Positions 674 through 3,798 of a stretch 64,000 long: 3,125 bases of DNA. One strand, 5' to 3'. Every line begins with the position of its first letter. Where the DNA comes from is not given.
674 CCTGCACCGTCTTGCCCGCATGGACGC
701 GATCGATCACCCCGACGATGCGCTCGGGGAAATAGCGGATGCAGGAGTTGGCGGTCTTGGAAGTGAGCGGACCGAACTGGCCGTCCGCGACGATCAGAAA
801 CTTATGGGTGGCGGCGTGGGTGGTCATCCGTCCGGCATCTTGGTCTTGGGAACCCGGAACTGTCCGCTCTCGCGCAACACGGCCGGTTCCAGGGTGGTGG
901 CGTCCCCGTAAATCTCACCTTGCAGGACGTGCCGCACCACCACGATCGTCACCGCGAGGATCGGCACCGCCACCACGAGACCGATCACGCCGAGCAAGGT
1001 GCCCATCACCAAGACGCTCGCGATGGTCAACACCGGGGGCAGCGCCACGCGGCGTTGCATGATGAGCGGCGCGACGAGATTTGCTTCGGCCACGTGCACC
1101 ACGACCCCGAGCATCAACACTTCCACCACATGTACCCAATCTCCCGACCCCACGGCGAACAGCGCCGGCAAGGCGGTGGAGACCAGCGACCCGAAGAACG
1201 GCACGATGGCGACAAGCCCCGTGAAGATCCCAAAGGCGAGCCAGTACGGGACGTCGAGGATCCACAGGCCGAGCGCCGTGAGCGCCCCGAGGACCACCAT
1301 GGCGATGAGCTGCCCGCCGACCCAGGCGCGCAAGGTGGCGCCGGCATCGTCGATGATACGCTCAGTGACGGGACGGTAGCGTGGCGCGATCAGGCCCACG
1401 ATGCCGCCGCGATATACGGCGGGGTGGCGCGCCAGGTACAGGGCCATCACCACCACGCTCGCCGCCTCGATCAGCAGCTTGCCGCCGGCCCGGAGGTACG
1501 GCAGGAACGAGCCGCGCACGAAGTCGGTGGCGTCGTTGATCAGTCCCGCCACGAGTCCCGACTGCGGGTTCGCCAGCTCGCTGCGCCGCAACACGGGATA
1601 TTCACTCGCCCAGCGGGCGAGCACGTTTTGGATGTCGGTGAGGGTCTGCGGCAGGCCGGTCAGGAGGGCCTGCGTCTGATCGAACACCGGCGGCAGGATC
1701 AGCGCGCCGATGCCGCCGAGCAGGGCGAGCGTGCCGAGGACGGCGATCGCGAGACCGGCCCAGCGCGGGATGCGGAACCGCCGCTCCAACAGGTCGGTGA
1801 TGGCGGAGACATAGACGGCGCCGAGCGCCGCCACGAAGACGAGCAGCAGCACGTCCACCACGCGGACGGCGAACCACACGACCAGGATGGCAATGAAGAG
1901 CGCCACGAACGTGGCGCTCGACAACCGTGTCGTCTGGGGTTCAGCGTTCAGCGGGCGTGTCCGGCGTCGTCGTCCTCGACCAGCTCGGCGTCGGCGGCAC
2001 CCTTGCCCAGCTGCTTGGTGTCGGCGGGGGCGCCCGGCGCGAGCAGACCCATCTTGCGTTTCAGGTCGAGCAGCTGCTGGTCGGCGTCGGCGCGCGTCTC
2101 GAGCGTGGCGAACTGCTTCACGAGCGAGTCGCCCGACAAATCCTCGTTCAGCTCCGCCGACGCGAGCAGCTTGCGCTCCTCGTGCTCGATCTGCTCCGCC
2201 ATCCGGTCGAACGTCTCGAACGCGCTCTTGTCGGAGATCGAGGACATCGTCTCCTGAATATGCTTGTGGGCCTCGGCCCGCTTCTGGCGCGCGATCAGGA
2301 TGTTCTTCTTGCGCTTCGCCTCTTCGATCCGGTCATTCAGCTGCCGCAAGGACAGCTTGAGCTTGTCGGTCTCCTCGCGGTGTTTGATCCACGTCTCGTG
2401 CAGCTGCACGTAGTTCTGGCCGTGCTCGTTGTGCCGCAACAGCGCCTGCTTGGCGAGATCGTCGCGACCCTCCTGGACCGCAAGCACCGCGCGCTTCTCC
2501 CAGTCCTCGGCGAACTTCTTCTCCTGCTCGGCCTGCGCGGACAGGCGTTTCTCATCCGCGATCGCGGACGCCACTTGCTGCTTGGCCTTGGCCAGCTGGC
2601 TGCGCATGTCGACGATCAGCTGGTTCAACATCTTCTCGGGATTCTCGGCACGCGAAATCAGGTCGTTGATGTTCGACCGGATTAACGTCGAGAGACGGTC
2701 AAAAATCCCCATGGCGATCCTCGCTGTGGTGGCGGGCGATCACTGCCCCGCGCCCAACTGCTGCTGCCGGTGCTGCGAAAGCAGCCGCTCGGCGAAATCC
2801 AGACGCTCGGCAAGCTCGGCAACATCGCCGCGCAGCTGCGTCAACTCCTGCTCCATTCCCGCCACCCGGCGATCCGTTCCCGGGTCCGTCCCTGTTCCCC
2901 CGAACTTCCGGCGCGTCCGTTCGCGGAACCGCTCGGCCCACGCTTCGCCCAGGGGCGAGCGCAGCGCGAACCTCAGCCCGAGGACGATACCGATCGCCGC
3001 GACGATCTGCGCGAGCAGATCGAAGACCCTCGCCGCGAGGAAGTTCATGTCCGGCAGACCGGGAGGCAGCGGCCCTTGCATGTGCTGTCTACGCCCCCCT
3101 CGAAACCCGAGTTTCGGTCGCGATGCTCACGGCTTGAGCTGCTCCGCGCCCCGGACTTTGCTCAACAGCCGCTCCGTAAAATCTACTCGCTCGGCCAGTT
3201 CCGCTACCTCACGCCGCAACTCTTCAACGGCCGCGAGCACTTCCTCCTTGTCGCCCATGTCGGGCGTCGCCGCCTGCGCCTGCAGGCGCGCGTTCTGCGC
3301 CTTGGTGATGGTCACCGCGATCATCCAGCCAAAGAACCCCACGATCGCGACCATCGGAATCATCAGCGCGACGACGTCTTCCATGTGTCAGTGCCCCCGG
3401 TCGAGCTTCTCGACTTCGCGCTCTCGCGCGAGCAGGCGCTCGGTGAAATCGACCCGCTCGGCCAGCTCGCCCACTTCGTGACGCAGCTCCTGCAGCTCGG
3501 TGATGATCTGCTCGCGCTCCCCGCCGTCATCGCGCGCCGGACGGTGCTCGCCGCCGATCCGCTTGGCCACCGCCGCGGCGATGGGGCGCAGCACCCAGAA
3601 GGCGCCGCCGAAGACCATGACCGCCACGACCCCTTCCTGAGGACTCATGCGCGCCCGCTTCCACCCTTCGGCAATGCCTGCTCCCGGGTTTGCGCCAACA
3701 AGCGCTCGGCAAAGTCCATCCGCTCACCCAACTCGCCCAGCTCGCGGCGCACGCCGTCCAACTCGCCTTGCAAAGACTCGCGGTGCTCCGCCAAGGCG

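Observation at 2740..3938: Four tandem paralogous single-TM coiled-coil proteins with an invariant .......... tail, immediately upstream of pspA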

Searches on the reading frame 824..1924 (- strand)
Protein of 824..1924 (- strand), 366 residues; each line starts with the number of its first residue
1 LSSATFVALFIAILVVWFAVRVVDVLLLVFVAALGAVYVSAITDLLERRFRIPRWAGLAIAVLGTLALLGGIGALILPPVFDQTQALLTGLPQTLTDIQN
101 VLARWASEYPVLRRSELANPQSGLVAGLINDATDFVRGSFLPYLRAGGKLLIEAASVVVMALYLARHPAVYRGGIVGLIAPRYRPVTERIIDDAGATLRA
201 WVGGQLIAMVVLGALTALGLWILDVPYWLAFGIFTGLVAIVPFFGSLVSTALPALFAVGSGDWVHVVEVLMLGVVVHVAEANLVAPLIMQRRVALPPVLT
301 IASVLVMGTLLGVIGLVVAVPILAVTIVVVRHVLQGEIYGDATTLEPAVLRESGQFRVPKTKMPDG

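Call 3: search_protein_families(library=pfam, proteins=[window:824-1924:-], max_evalue=1)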
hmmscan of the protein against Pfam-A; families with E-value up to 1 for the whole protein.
window:824-1924:- (366 aa): 1 family
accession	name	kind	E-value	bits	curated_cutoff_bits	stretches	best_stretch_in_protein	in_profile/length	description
PF01594.21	AI-2E_transport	-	1e-50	173.2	34.3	1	6-332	4-325/327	AI-2E family transporter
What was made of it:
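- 824..1924 (-): AI-2E family transporter. It is a frequent downstream neighbour but not a constant one, so its membership in the system is uncertain. PF01594 E 1e-50 (call 3).
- Checked: 824-1924(-) is an AI-2E transporter (PF01594, E 1e-50) (call 3).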

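Call 4: search_protein_families(library=ncbifam, proteins=[window:824-1924:-], max_evalue=1)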
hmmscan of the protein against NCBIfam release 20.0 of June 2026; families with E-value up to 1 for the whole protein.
window:824-1924:- (366 aa): 2 families
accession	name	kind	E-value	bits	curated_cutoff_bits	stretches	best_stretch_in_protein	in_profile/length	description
NF045801.1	efflux_ABUW_0982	equivalog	3.3e-23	82.3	675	1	11-340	14-348/392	chloramphenicol efflux transporter CxpE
TIGR02872.1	spore_ytvI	equivalog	1e-13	51.4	198.15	1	7-327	3-332/341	sporulation integral membrane protein YtvI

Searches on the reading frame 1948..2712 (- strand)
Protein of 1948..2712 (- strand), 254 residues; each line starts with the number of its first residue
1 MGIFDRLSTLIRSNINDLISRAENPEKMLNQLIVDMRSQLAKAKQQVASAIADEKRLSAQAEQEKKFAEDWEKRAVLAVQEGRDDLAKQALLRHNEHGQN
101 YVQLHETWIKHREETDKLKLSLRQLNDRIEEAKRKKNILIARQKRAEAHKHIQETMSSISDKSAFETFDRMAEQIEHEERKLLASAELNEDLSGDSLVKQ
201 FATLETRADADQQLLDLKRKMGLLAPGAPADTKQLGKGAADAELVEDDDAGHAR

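Call 3: search_protein_families(library=pfam, proteins=[window:1948-2712:-], max_evalue=1)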
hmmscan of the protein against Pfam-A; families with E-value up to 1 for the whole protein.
window:1948-2712:- (254 aa): 4 families
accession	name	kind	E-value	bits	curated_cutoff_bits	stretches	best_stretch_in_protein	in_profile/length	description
PF04012.17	PspA_IM30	-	2.1e-46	158.8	33.9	1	2-219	1-216/220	PspA/IM30 family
PF19856.4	DUF6331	-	0.044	14.4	25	1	150-206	41-97/103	Family of unknown function (DUF6331)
PF06419.17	COG6_N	-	0.55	10.8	27.4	1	15-63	38-86/114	Conserved oligomeric complex COG6, N-terminal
PF04102.17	SlyX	-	0.76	10.9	30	1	103-137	21-55/67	SlyX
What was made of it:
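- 1948..2712 (-): pspA (PspA/IM30, a bacterial ESCRT-III-like protein), 254 aa. This is the gene the array always precedes. PF04012 E 2e-46, 158.8 bits against a cut-off of 33.9 (call 3).
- On PspA/IM30 (PF04012), for the gene at 1948-2712: 158.8 bits against a cut-off of 33.9, covering residues 2-219 against profile positions 1-216 of 220 (call 3).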

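Call 4: search_protein_families(library=ncbifam, proteins=[window:1948-2712:-], max_evalue=1)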
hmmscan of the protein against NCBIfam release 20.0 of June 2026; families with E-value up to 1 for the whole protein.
window:1948-2712:- (254 aa): 5 families
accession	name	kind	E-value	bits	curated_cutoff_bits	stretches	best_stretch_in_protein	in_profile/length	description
TIGR02977.1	phageshock_pspA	equivalog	3.8e-40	137.9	242.95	1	1-221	1-217/219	phage shock protein PspA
NF045984.1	StressProtLiaH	equivalog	1.3e-24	87.2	380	1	3-202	2-201/225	stress responsive protein LiaH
NF007974.0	PRK10698.1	equivalog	5e-23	81.9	336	1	1-221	1-217/222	phage shock protein PspA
NF009139.0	PRK12492.1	equivalog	0.04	12.4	1018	1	8-118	146-253/562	long-chain-fatty-acid--CoA ligase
TIGR04376.1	TIGR04376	hypoth_equivalog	0.064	13.3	125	1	2-179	1-177/189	TIGR04376 family protein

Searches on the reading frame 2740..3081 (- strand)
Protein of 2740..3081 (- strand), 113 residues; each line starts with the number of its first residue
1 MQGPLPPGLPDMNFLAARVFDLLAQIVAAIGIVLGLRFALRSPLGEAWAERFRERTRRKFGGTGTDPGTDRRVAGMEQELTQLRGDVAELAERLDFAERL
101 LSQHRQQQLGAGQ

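Call 3: search_protein_families(library=pfam, proteins=[window:2740-3081:-], max_evalue=1)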
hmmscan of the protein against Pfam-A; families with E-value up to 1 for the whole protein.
window:2740-3081:- (113 aa): 2 families
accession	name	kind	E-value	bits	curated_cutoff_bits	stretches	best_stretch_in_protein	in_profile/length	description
PF08954.16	Trimer_CC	-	0.076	13.1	27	1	72-96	20-44/52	Trimerisation motif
PF01527.26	HTH_Tnp_1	-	0.12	13.1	24.1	0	87-109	26-48/75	Transposase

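Call 4: search_protein_families(library=ncbifam, proteins=[window:2740-3081:-], max_evalue=1)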
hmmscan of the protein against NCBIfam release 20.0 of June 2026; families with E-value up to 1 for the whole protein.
window:2740-3081:- (113 aa): 0 families

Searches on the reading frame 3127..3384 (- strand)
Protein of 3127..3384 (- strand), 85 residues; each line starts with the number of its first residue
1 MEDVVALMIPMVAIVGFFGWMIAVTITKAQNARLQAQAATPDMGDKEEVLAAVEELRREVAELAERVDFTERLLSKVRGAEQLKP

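Call 3: search_protein_families(library=pfam, proteins=[window:3127-3384:-], max_evalue=1)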
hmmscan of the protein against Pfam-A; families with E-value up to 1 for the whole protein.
window:3127-3384:- (85 aa): 0 families

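Call 4: search_protein_families(library=ncbifam, proteins=[window:3127-3384:-], max_evalue=1)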
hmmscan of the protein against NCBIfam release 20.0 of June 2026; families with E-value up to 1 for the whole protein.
window:3127-3384:- (85 aa): 2 families
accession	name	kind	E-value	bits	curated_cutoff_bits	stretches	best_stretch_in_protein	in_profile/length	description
NF047362.1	CT392_fam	equivalog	0.013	14.4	160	1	20-78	68-126/383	CT392 family protein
TIGR02976.1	phageshock_pspB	equivalog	0.015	15.5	51.7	1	6-75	5-66/75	envelope stress response membrane protein PspB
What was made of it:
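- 3127..3384 (-): Copy 3 (type C), 85 aa, with motif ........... This is the type whose members most often hit PspB end to end. TIGR02976 PspB scores E 0.015, residues 6-75 against profile positions 5-66 of 75 (call 4).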

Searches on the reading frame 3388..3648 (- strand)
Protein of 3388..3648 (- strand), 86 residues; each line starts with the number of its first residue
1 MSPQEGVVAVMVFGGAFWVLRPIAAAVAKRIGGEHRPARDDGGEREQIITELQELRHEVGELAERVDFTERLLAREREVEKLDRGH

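Call 3: search_protein_families(library=pfam, proteins=[window:3388-3648:-], max_evalue=1)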
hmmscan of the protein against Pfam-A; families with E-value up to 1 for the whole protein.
window:3388-3648:- (86 aa): 1 family
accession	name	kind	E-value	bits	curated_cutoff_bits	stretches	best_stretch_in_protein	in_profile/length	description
PF10845.14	DUF2576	-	0.11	12.7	27.4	1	44-66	12-34/49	Protein of unknown function (DUF2576)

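Call 4: search_protein_families(library=ncbifam, proteins=[window:3388-3648:-], max_evalue=1)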
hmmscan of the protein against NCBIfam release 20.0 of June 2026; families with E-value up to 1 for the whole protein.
window:3388-3648:- (86 aa): 1 family
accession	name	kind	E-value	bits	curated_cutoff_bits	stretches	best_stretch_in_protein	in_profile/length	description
TIGR02976.1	phageshock_pspB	equivalog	0.1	12.9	51.7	1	47-76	39-68/75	envelope stress response membrane protein PspB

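Call 18: search_protein_families(library=ncbifam, alignment_id=A2, max_evalue=0.1)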
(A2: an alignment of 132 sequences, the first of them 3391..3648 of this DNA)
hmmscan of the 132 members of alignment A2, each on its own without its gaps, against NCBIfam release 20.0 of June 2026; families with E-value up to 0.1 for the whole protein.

A. member 1, window:3391-3648:- (86 aa): 0 families

B. families by the number of members that match (of 132 scanned): 69 families (the first 25 are shown)
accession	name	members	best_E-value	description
TIGR02976.1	phageshock_pspB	42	3e-06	envelope stress response membrane protein PspB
NF040576.1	T2SS_GspM_XpsM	13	0.0023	type II secretion system protein GspM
NF006800.0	PRK09303.1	7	0.0028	histidine kinase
NF045487.1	ASRP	7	0.0058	archaea-specific SMC-related protein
TIGR03142.1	cytochro_ccmI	4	0.0039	c-type cytochrome biogenesis protein CcmI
TIGR01149.1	mtrG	4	0.0051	tetrahydromethanopterin S-methyltransferase subunit MtrG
NF047515.1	SpiroCoCo_C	3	0.017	SpiroCoCo family coiled-coil protein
NF046118.1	T4SS_BAB2_0123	3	0.018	BAB2_0123 family type IV secretion system effector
NF009647.0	PRK13182.1-2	3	0.042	chromosome-anchoring protein RacA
NF004548.0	PRK05892.1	2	0.013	nucleoside diphosphate kinase regulator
TIGR02978.1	phageshock_pspC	2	0.013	envelope stress response membrane protein PspC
NF047362.1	CT392_fam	2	0.013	CT392 family protein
NF045622.1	Npun_F5560_fam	2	0.02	Npun_F5560 family protein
NF002556.0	PRK02119.1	2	0.024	hypothetical protein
NF053549.1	FtsL_Actino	2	0.033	cell division protein FtsL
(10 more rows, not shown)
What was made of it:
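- The next family is hit by 13 (call 18).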

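Call 19: search_protein_families(library=pfam, alignment_id=A2, max_evalue=0.1)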
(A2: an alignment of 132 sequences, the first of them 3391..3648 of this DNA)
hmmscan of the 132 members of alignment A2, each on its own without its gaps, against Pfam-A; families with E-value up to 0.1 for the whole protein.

A. member 1, window:3391-3648:- (86 aa): 0 families

B. families by the number of members that match (of 132 scanned): 125 families (the first 25 are shown)
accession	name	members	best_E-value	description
PF19111.5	DUF5798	14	0.0035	Family of unknown function (DUF5798)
PF20570.3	DUF6779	10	0.0022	Domain of unknown function (DUF6779)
PF08954.16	Trimer_CC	10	0.0035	Trimerisation motif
PF16331.10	TolA_bind_tri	8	0.00094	TolA binding protein trimerisation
PF12867.12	DinB_2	7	0.0026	DinB superfamily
PF05615.18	THOC7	6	0.0059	Tho complex subunit 7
PF24362.2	DUF7518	5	0.00081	Family of unknown function (DUF7518)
PF20315.3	DUF6611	5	0.014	Family of unknown function (DUF6611)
PF20567.3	DUF6776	5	0.016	Family of unknown function (DUF6776)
PF18595.6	Nuf2_DHR10-like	4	0.008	Nuf2, DHR10-like domain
PF16515.11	HIP1_clath_bdg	4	0.01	Clathrin-binding domain of Huntingtin-interacting protein 1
PF06667.17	PspB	3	0.00019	Phage shock protein B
PF09177.16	STX6_10_61_N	3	0.00073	Syntaxin 6/10/61, N-terminal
PF19717.4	DUF6212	3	0.0017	Family of unknown function (DUF6212)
PF19220.6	Rod_CreS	3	0.0048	Crescentin, rod domain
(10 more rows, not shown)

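Call 21: search_solved_structures(query=A2, max_evalue=1)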
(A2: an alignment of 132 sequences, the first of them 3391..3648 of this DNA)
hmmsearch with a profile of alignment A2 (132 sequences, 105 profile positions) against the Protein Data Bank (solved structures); distinct sequences matched with E-value up to 1: 55.
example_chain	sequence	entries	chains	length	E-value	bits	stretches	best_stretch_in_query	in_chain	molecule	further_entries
8u1a_A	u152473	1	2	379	7.2e-05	25.8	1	19-76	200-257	Designed Near Infrared Fluorescent Protein MC7BP34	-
3jqh_A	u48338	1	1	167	0.0012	21.9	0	53-78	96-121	C-type lectin domain family 4 member M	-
6vxo_A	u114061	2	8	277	0.017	18.2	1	17-76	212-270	NaChBac-Nav1.7VSDII chimera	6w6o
3pjs_K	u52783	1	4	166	0.03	17.4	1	18-90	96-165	Voltage-gated potassium channel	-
7p2y_b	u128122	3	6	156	0.032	17.3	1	20-77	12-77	ATP synthase subunit b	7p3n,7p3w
6juh_A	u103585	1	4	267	0.035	17.2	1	10-77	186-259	Ion transport protein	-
24js_A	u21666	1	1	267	0.039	17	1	10-77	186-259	Ion transport protein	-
9vds_A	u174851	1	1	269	0.04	17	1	10-77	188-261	Ion transport protein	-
8ha1_A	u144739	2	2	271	0.041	17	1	10-77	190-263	Ion transport protein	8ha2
6ke5_A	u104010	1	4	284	0.041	17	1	10-77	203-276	Ion transport protein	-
6keb_A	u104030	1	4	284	0.041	16.9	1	10-77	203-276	Ion transport protein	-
5klg_A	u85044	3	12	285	0.041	16.9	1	10-77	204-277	Ion transport protein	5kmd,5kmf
5klb_A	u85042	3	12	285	0.041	16.9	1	10-77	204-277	Ion transport protein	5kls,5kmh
9uc4_A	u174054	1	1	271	0.043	16.9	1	9-77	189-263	Ion transport protein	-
5yub_A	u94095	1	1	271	0.046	16.8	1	10-77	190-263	Ion transport protein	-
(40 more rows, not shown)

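Call 42: predict_structure(alignment_id=A2)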
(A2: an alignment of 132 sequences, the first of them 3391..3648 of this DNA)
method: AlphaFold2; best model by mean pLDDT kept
length: 86 residues; sequences in the alignment: 132
mean_pLDDT: 89.4   pTM: 0.47
mean pLDDT of the five models: 89.4, 88.8, 87.8, 87.5, 86.6
residues with pLDDT >= 90: 61; 70-90: 14; 50-70: 11; < 50: 0
segments of 3 or more residues with pLDDT < 50: none
pLDDT, mean of each block of 10 residues (from residue 1): 89 92 91 62 89 98 99 97 87
secondary structure, 60 per line:
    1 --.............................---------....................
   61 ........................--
elements in order: H3-31 H41-84
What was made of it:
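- On PspB (PF06667 / TIGR02976): AlphaFold2 gives helices 3-31 and 41-84 (call 42).
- AlphaFold2 gives two confident helices (call 42).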

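Call 48: fold_search(model_id=the predicted structure, library=pdb)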
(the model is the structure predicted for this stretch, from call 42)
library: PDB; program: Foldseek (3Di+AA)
matches with E <= 10: 0; with E <= 0.001: 0
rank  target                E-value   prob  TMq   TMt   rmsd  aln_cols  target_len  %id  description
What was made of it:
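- Tried and rejected: It gave no matches (call 48).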
